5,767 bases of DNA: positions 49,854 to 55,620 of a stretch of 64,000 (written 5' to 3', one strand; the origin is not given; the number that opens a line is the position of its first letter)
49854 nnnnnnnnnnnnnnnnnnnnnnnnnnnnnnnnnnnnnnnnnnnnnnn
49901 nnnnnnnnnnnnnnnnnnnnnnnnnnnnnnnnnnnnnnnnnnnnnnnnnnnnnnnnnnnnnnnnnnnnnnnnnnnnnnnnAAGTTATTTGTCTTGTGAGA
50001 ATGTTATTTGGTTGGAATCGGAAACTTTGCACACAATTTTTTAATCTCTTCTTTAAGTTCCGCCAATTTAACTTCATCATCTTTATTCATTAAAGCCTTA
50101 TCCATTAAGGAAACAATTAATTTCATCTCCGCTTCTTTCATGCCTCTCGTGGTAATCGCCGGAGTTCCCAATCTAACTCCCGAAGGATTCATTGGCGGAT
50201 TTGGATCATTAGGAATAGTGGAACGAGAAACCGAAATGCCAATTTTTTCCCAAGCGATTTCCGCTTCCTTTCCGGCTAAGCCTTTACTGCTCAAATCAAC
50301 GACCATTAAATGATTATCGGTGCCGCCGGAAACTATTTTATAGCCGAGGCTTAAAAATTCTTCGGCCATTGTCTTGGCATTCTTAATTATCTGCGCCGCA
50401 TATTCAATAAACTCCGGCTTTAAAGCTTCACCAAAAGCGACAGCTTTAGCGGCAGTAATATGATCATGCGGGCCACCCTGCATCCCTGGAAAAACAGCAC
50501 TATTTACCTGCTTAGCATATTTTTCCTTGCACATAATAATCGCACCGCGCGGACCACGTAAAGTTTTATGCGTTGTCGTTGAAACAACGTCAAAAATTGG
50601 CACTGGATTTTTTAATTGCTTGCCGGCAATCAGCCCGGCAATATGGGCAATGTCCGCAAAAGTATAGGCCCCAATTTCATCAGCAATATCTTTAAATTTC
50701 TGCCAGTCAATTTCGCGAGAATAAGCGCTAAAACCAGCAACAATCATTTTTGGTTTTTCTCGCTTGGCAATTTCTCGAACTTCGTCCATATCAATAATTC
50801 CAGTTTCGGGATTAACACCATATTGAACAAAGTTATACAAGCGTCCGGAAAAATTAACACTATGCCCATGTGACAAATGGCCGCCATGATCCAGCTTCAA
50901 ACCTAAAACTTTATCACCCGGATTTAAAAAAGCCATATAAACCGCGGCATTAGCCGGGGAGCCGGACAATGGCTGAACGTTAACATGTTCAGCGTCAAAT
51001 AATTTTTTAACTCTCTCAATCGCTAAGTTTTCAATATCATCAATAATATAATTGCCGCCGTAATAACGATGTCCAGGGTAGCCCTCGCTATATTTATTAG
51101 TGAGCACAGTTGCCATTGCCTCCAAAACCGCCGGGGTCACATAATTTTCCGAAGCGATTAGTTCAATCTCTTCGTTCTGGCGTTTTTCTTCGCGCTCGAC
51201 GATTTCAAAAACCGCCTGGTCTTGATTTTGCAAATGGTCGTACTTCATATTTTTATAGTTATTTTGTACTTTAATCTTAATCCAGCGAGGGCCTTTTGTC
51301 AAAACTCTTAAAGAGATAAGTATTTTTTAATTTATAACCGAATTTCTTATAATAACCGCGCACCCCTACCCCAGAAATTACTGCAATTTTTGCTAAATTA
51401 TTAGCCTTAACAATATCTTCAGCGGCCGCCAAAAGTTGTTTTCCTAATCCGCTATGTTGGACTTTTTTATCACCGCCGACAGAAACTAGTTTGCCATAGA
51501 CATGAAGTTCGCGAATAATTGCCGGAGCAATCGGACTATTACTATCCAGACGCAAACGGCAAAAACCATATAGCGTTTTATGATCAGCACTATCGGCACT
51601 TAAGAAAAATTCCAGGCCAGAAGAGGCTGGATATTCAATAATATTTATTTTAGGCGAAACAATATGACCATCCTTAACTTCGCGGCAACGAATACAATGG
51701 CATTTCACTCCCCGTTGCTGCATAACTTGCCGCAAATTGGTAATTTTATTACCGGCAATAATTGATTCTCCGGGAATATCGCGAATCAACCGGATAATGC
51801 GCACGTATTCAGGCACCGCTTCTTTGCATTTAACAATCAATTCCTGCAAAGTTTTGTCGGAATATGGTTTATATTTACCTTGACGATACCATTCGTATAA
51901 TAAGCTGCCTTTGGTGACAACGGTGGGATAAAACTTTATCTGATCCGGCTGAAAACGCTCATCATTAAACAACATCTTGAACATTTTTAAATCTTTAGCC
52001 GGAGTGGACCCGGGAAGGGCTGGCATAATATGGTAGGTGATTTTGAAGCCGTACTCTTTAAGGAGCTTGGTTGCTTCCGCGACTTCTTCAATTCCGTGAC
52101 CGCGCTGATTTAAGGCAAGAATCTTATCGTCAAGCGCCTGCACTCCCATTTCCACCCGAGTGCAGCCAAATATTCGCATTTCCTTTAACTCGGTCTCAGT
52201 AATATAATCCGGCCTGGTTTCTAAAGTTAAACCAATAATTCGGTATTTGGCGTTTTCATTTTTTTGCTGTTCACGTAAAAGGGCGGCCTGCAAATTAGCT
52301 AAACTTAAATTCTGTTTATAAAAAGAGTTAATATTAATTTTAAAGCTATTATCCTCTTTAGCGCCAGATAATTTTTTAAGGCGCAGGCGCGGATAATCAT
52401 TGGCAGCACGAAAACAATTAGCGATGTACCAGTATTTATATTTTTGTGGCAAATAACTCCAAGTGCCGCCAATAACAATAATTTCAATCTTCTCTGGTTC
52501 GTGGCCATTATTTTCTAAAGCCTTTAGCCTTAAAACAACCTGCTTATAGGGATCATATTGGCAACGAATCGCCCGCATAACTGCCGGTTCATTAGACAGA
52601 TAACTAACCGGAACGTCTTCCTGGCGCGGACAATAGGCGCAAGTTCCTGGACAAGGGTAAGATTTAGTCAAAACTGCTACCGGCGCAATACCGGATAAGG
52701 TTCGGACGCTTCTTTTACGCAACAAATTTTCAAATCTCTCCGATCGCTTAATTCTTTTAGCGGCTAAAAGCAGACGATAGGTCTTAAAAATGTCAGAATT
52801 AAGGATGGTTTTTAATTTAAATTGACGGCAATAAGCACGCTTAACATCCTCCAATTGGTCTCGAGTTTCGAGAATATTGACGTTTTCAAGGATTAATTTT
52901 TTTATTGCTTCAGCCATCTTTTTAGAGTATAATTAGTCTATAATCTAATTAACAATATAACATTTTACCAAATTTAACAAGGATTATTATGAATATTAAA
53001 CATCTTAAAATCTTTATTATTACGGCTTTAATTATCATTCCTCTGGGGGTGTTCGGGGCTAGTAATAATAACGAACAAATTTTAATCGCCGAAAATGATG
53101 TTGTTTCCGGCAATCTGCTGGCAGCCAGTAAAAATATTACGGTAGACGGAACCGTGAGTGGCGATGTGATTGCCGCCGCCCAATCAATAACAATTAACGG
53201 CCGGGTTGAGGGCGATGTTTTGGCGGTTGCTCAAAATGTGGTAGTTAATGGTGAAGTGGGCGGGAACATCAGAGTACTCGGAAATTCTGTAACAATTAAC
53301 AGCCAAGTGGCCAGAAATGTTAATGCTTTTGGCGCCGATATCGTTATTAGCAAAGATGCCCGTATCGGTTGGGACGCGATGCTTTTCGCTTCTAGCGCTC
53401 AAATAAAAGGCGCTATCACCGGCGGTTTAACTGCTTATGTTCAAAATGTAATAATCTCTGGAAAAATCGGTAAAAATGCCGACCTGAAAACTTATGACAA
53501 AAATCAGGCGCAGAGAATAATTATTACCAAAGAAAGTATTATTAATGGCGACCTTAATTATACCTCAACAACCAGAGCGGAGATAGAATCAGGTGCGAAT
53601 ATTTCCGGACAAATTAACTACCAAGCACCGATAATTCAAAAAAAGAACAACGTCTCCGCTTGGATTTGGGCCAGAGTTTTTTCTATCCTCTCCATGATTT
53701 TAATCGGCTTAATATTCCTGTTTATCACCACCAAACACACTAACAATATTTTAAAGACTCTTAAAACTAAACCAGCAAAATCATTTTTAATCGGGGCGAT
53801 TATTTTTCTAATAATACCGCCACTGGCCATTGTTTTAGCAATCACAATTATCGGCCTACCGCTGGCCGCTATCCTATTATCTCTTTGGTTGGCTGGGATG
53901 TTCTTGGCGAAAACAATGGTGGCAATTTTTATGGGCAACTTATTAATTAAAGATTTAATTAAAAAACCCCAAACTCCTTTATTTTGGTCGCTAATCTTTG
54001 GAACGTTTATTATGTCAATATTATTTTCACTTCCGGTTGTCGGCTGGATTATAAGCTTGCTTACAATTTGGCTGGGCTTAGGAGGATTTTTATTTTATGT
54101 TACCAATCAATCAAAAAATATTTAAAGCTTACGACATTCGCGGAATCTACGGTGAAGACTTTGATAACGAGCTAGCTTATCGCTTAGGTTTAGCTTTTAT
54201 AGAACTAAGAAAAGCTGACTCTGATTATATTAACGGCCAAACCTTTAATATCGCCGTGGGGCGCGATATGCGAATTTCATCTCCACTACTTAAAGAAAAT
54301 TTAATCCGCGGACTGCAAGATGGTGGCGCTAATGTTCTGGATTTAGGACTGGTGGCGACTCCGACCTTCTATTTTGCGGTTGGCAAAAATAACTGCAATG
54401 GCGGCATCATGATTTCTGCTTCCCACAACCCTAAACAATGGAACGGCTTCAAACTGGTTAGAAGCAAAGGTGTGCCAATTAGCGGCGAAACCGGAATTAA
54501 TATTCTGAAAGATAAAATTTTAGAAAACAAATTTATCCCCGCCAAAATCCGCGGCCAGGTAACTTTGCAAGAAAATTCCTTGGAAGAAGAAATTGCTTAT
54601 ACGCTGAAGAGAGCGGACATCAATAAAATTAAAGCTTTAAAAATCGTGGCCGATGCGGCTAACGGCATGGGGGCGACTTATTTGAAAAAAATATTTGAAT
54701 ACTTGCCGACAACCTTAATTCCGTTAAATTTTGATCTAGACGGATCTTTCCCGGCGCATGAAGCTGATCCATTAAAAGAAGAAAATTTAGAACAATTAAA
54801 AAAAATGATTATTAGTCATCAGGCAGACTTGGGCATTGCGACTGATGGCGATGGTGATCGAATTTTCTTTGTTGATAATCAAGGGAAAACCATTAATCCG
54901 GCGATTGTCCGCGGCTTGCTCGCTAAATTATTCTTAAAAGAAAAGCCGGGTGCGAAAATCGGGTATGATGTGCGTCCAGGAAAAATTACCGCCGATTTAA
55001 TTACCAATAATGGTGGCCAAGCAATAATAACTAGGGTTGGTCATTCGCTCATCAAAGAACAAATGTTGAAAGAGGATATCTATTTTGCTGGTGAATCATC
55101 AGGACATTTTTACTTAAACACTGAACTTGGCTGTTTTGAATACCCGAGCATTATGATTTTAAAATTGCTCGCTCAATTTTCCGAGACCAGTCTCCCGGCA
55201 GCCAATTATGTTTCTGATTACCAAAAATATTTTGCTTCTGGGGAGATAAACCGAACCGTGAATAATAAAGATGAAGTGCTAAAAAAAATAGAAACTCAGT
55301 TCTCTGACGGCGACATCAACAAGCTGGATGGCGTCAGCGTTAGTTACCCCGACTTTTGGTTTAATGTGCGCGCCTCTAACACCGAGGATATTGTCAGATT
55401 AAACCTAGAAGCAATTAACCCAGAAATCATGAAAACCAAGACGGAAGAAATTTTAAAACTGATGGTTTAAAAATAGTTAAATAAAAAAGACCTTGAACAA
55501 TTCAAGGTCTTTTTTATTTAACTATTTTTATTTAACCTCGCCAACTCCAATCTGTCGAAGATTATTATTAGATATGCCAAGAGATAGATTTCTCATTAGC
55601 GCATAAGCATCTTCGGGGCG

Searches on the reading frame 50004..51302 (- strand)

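Call 84: search_protein_families(library=pfam, proteins=[window:50004-51302:-], max_evalue=0.00001)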
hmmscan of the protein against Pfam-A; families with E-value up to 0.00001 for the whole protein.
window:50004-51302:- (432 aa): 2 families
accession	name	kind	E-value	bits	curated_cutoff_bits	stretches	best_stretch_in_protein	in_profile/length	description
PF00464.25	SHMT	-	3.6e-161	536.7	27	1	24-398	1-397/399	Serine hydroxymethyltransferase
PF00155.27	Aminotran_1_2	-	5.2e-09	36.2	19.7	1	81-391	38-357/361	Aminotransferase class I and II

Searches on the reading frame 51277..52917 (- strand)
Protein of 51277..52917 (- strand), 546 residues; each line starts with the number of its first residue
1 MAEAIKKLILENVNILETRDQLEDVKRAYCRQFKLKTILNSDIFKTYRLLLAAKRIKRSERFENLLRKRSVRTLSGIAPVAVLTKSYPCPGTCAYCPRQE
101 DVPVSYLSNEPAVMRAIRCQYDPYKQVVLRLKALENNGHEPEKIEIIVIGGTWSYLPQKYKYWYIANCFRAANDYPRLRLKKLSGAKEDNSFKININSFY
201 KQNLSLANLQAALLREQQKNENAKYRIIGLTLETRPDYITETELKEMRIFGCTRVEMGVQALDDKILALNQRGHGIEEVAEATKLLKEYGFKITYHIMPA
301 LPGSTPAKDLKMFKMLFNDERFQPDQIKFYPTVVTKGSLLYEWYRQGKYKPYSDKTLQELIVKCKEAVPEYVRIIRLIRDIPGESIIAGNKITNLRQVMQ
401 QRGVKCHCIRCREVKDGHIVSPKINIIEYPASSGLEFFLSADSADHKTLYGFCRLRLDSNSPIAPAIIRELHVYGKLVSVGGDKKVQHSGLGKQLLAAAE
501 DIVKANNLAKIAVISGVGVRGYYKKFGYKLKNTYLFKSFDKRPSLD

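Call 84: search_protein_families(library=pfam, proteins=[window:51277-52917:-], max_evalue=0.00001)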
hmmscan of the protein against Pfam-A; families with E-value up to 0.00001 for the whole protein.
window:51277-52917:- (546 aa): 2 families
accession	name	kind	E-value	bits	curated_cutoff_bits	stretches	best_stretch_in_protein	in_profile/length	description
PF16199.10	Radical_SAM_C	-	1.8e-22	79.7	31.9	1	324-399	1-79/85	Radical_SAM C-terminal domain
PF04055.27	Radical_SAM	-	7.1e-17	62.5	29.5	1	89-308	7-158/166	Radical SAM superfamily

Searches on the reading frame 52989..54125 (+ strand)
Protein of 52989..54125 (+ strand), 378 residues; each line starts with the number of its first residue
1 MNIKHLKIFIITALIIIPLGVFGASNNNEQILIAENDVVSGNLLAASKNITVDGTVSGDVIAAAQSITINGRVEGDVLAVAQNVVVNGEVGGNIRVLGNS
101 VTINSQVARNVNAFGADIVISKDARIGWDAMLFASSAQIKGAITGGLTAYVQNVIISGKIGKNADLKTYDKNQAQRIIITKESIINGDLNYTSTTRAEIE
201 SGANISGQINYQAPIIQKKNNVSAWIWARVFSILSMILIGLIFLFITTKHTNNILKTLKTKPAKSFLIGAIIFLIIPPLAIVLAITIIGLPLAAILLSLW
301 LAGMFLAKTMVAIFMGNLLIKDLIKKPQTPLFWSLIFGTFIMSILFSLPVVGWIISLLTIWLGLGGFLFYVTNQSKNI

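Call 84: search_protein_families(library=pfam, proteins=[window:52989-54125:+], max_evalue=0.00001)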
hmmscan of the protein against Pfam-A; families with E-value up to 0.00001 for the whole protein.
window:52989-54125:+ (378 aa): 1 family
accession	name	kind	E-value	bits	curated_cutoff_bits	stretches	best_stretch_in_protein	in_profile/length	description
PF04519.19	Bactofilin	-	1.5e-10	41.6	27.9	1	32-124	2-91/98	Polymer-forming cytoskeletal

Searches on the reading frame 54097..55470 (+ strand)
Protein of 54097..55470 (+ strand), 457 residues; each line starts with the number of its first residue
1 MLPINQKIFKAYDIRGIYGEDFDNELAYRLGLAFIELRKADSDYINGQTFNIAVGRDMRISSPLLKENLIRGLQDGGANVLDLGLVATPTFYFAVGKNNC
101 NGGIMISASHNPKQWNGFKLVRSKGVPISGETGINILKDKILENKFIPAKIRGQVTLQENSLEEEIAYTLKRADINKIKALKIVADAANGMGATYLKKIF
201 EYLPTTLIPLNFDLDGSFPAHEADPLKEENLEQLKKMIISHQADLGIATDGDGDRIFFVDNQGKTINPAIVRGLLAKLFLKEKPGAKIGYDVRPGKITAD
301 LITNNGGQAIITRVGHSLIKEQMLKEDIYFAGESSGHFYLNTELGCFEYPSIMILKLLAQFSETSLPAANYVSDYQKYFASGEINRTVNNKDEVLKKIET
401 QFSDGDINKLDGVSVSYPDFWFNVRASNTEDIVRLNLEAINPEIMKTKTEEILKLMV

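Call 84: search_protein_families(library=pfam, proteins=[window:54097-55470:+], max_evalue=0.00001)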
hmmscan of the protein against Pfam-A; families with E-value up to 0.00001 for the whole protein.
window:54097-55470:+ (457 aa): 4 families
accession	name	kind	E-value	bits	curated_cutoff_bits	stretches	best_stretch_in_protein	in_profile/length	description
PF02878.22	PGM_PMM_I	-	1.2e-36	125.9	22.5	1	7-143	2-133/138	Phosphoglucomutase/phosphomannomutase, alpha/beta/alpha domain I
PF02879.22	PGM_PMM_II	-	8.4e-23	81.3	29.3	1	174-263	14-103/103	Phosphoglucomutase/phosphomannomutase, alpha/beta/alpha domain II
PF02880.22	PGM_PMM_III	-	1.6e-11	44.8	20.7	1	274-377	8-114/115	Phosphoglucomutase/phosphomannomutase, alpha/beta/alpha domain III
PF00408.26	PGM_PMM_IV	-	1.5e-06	28.6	23.1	1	383-449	1-62/68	Phosphoglucomutase/phosphomannomutase, C-terminal domain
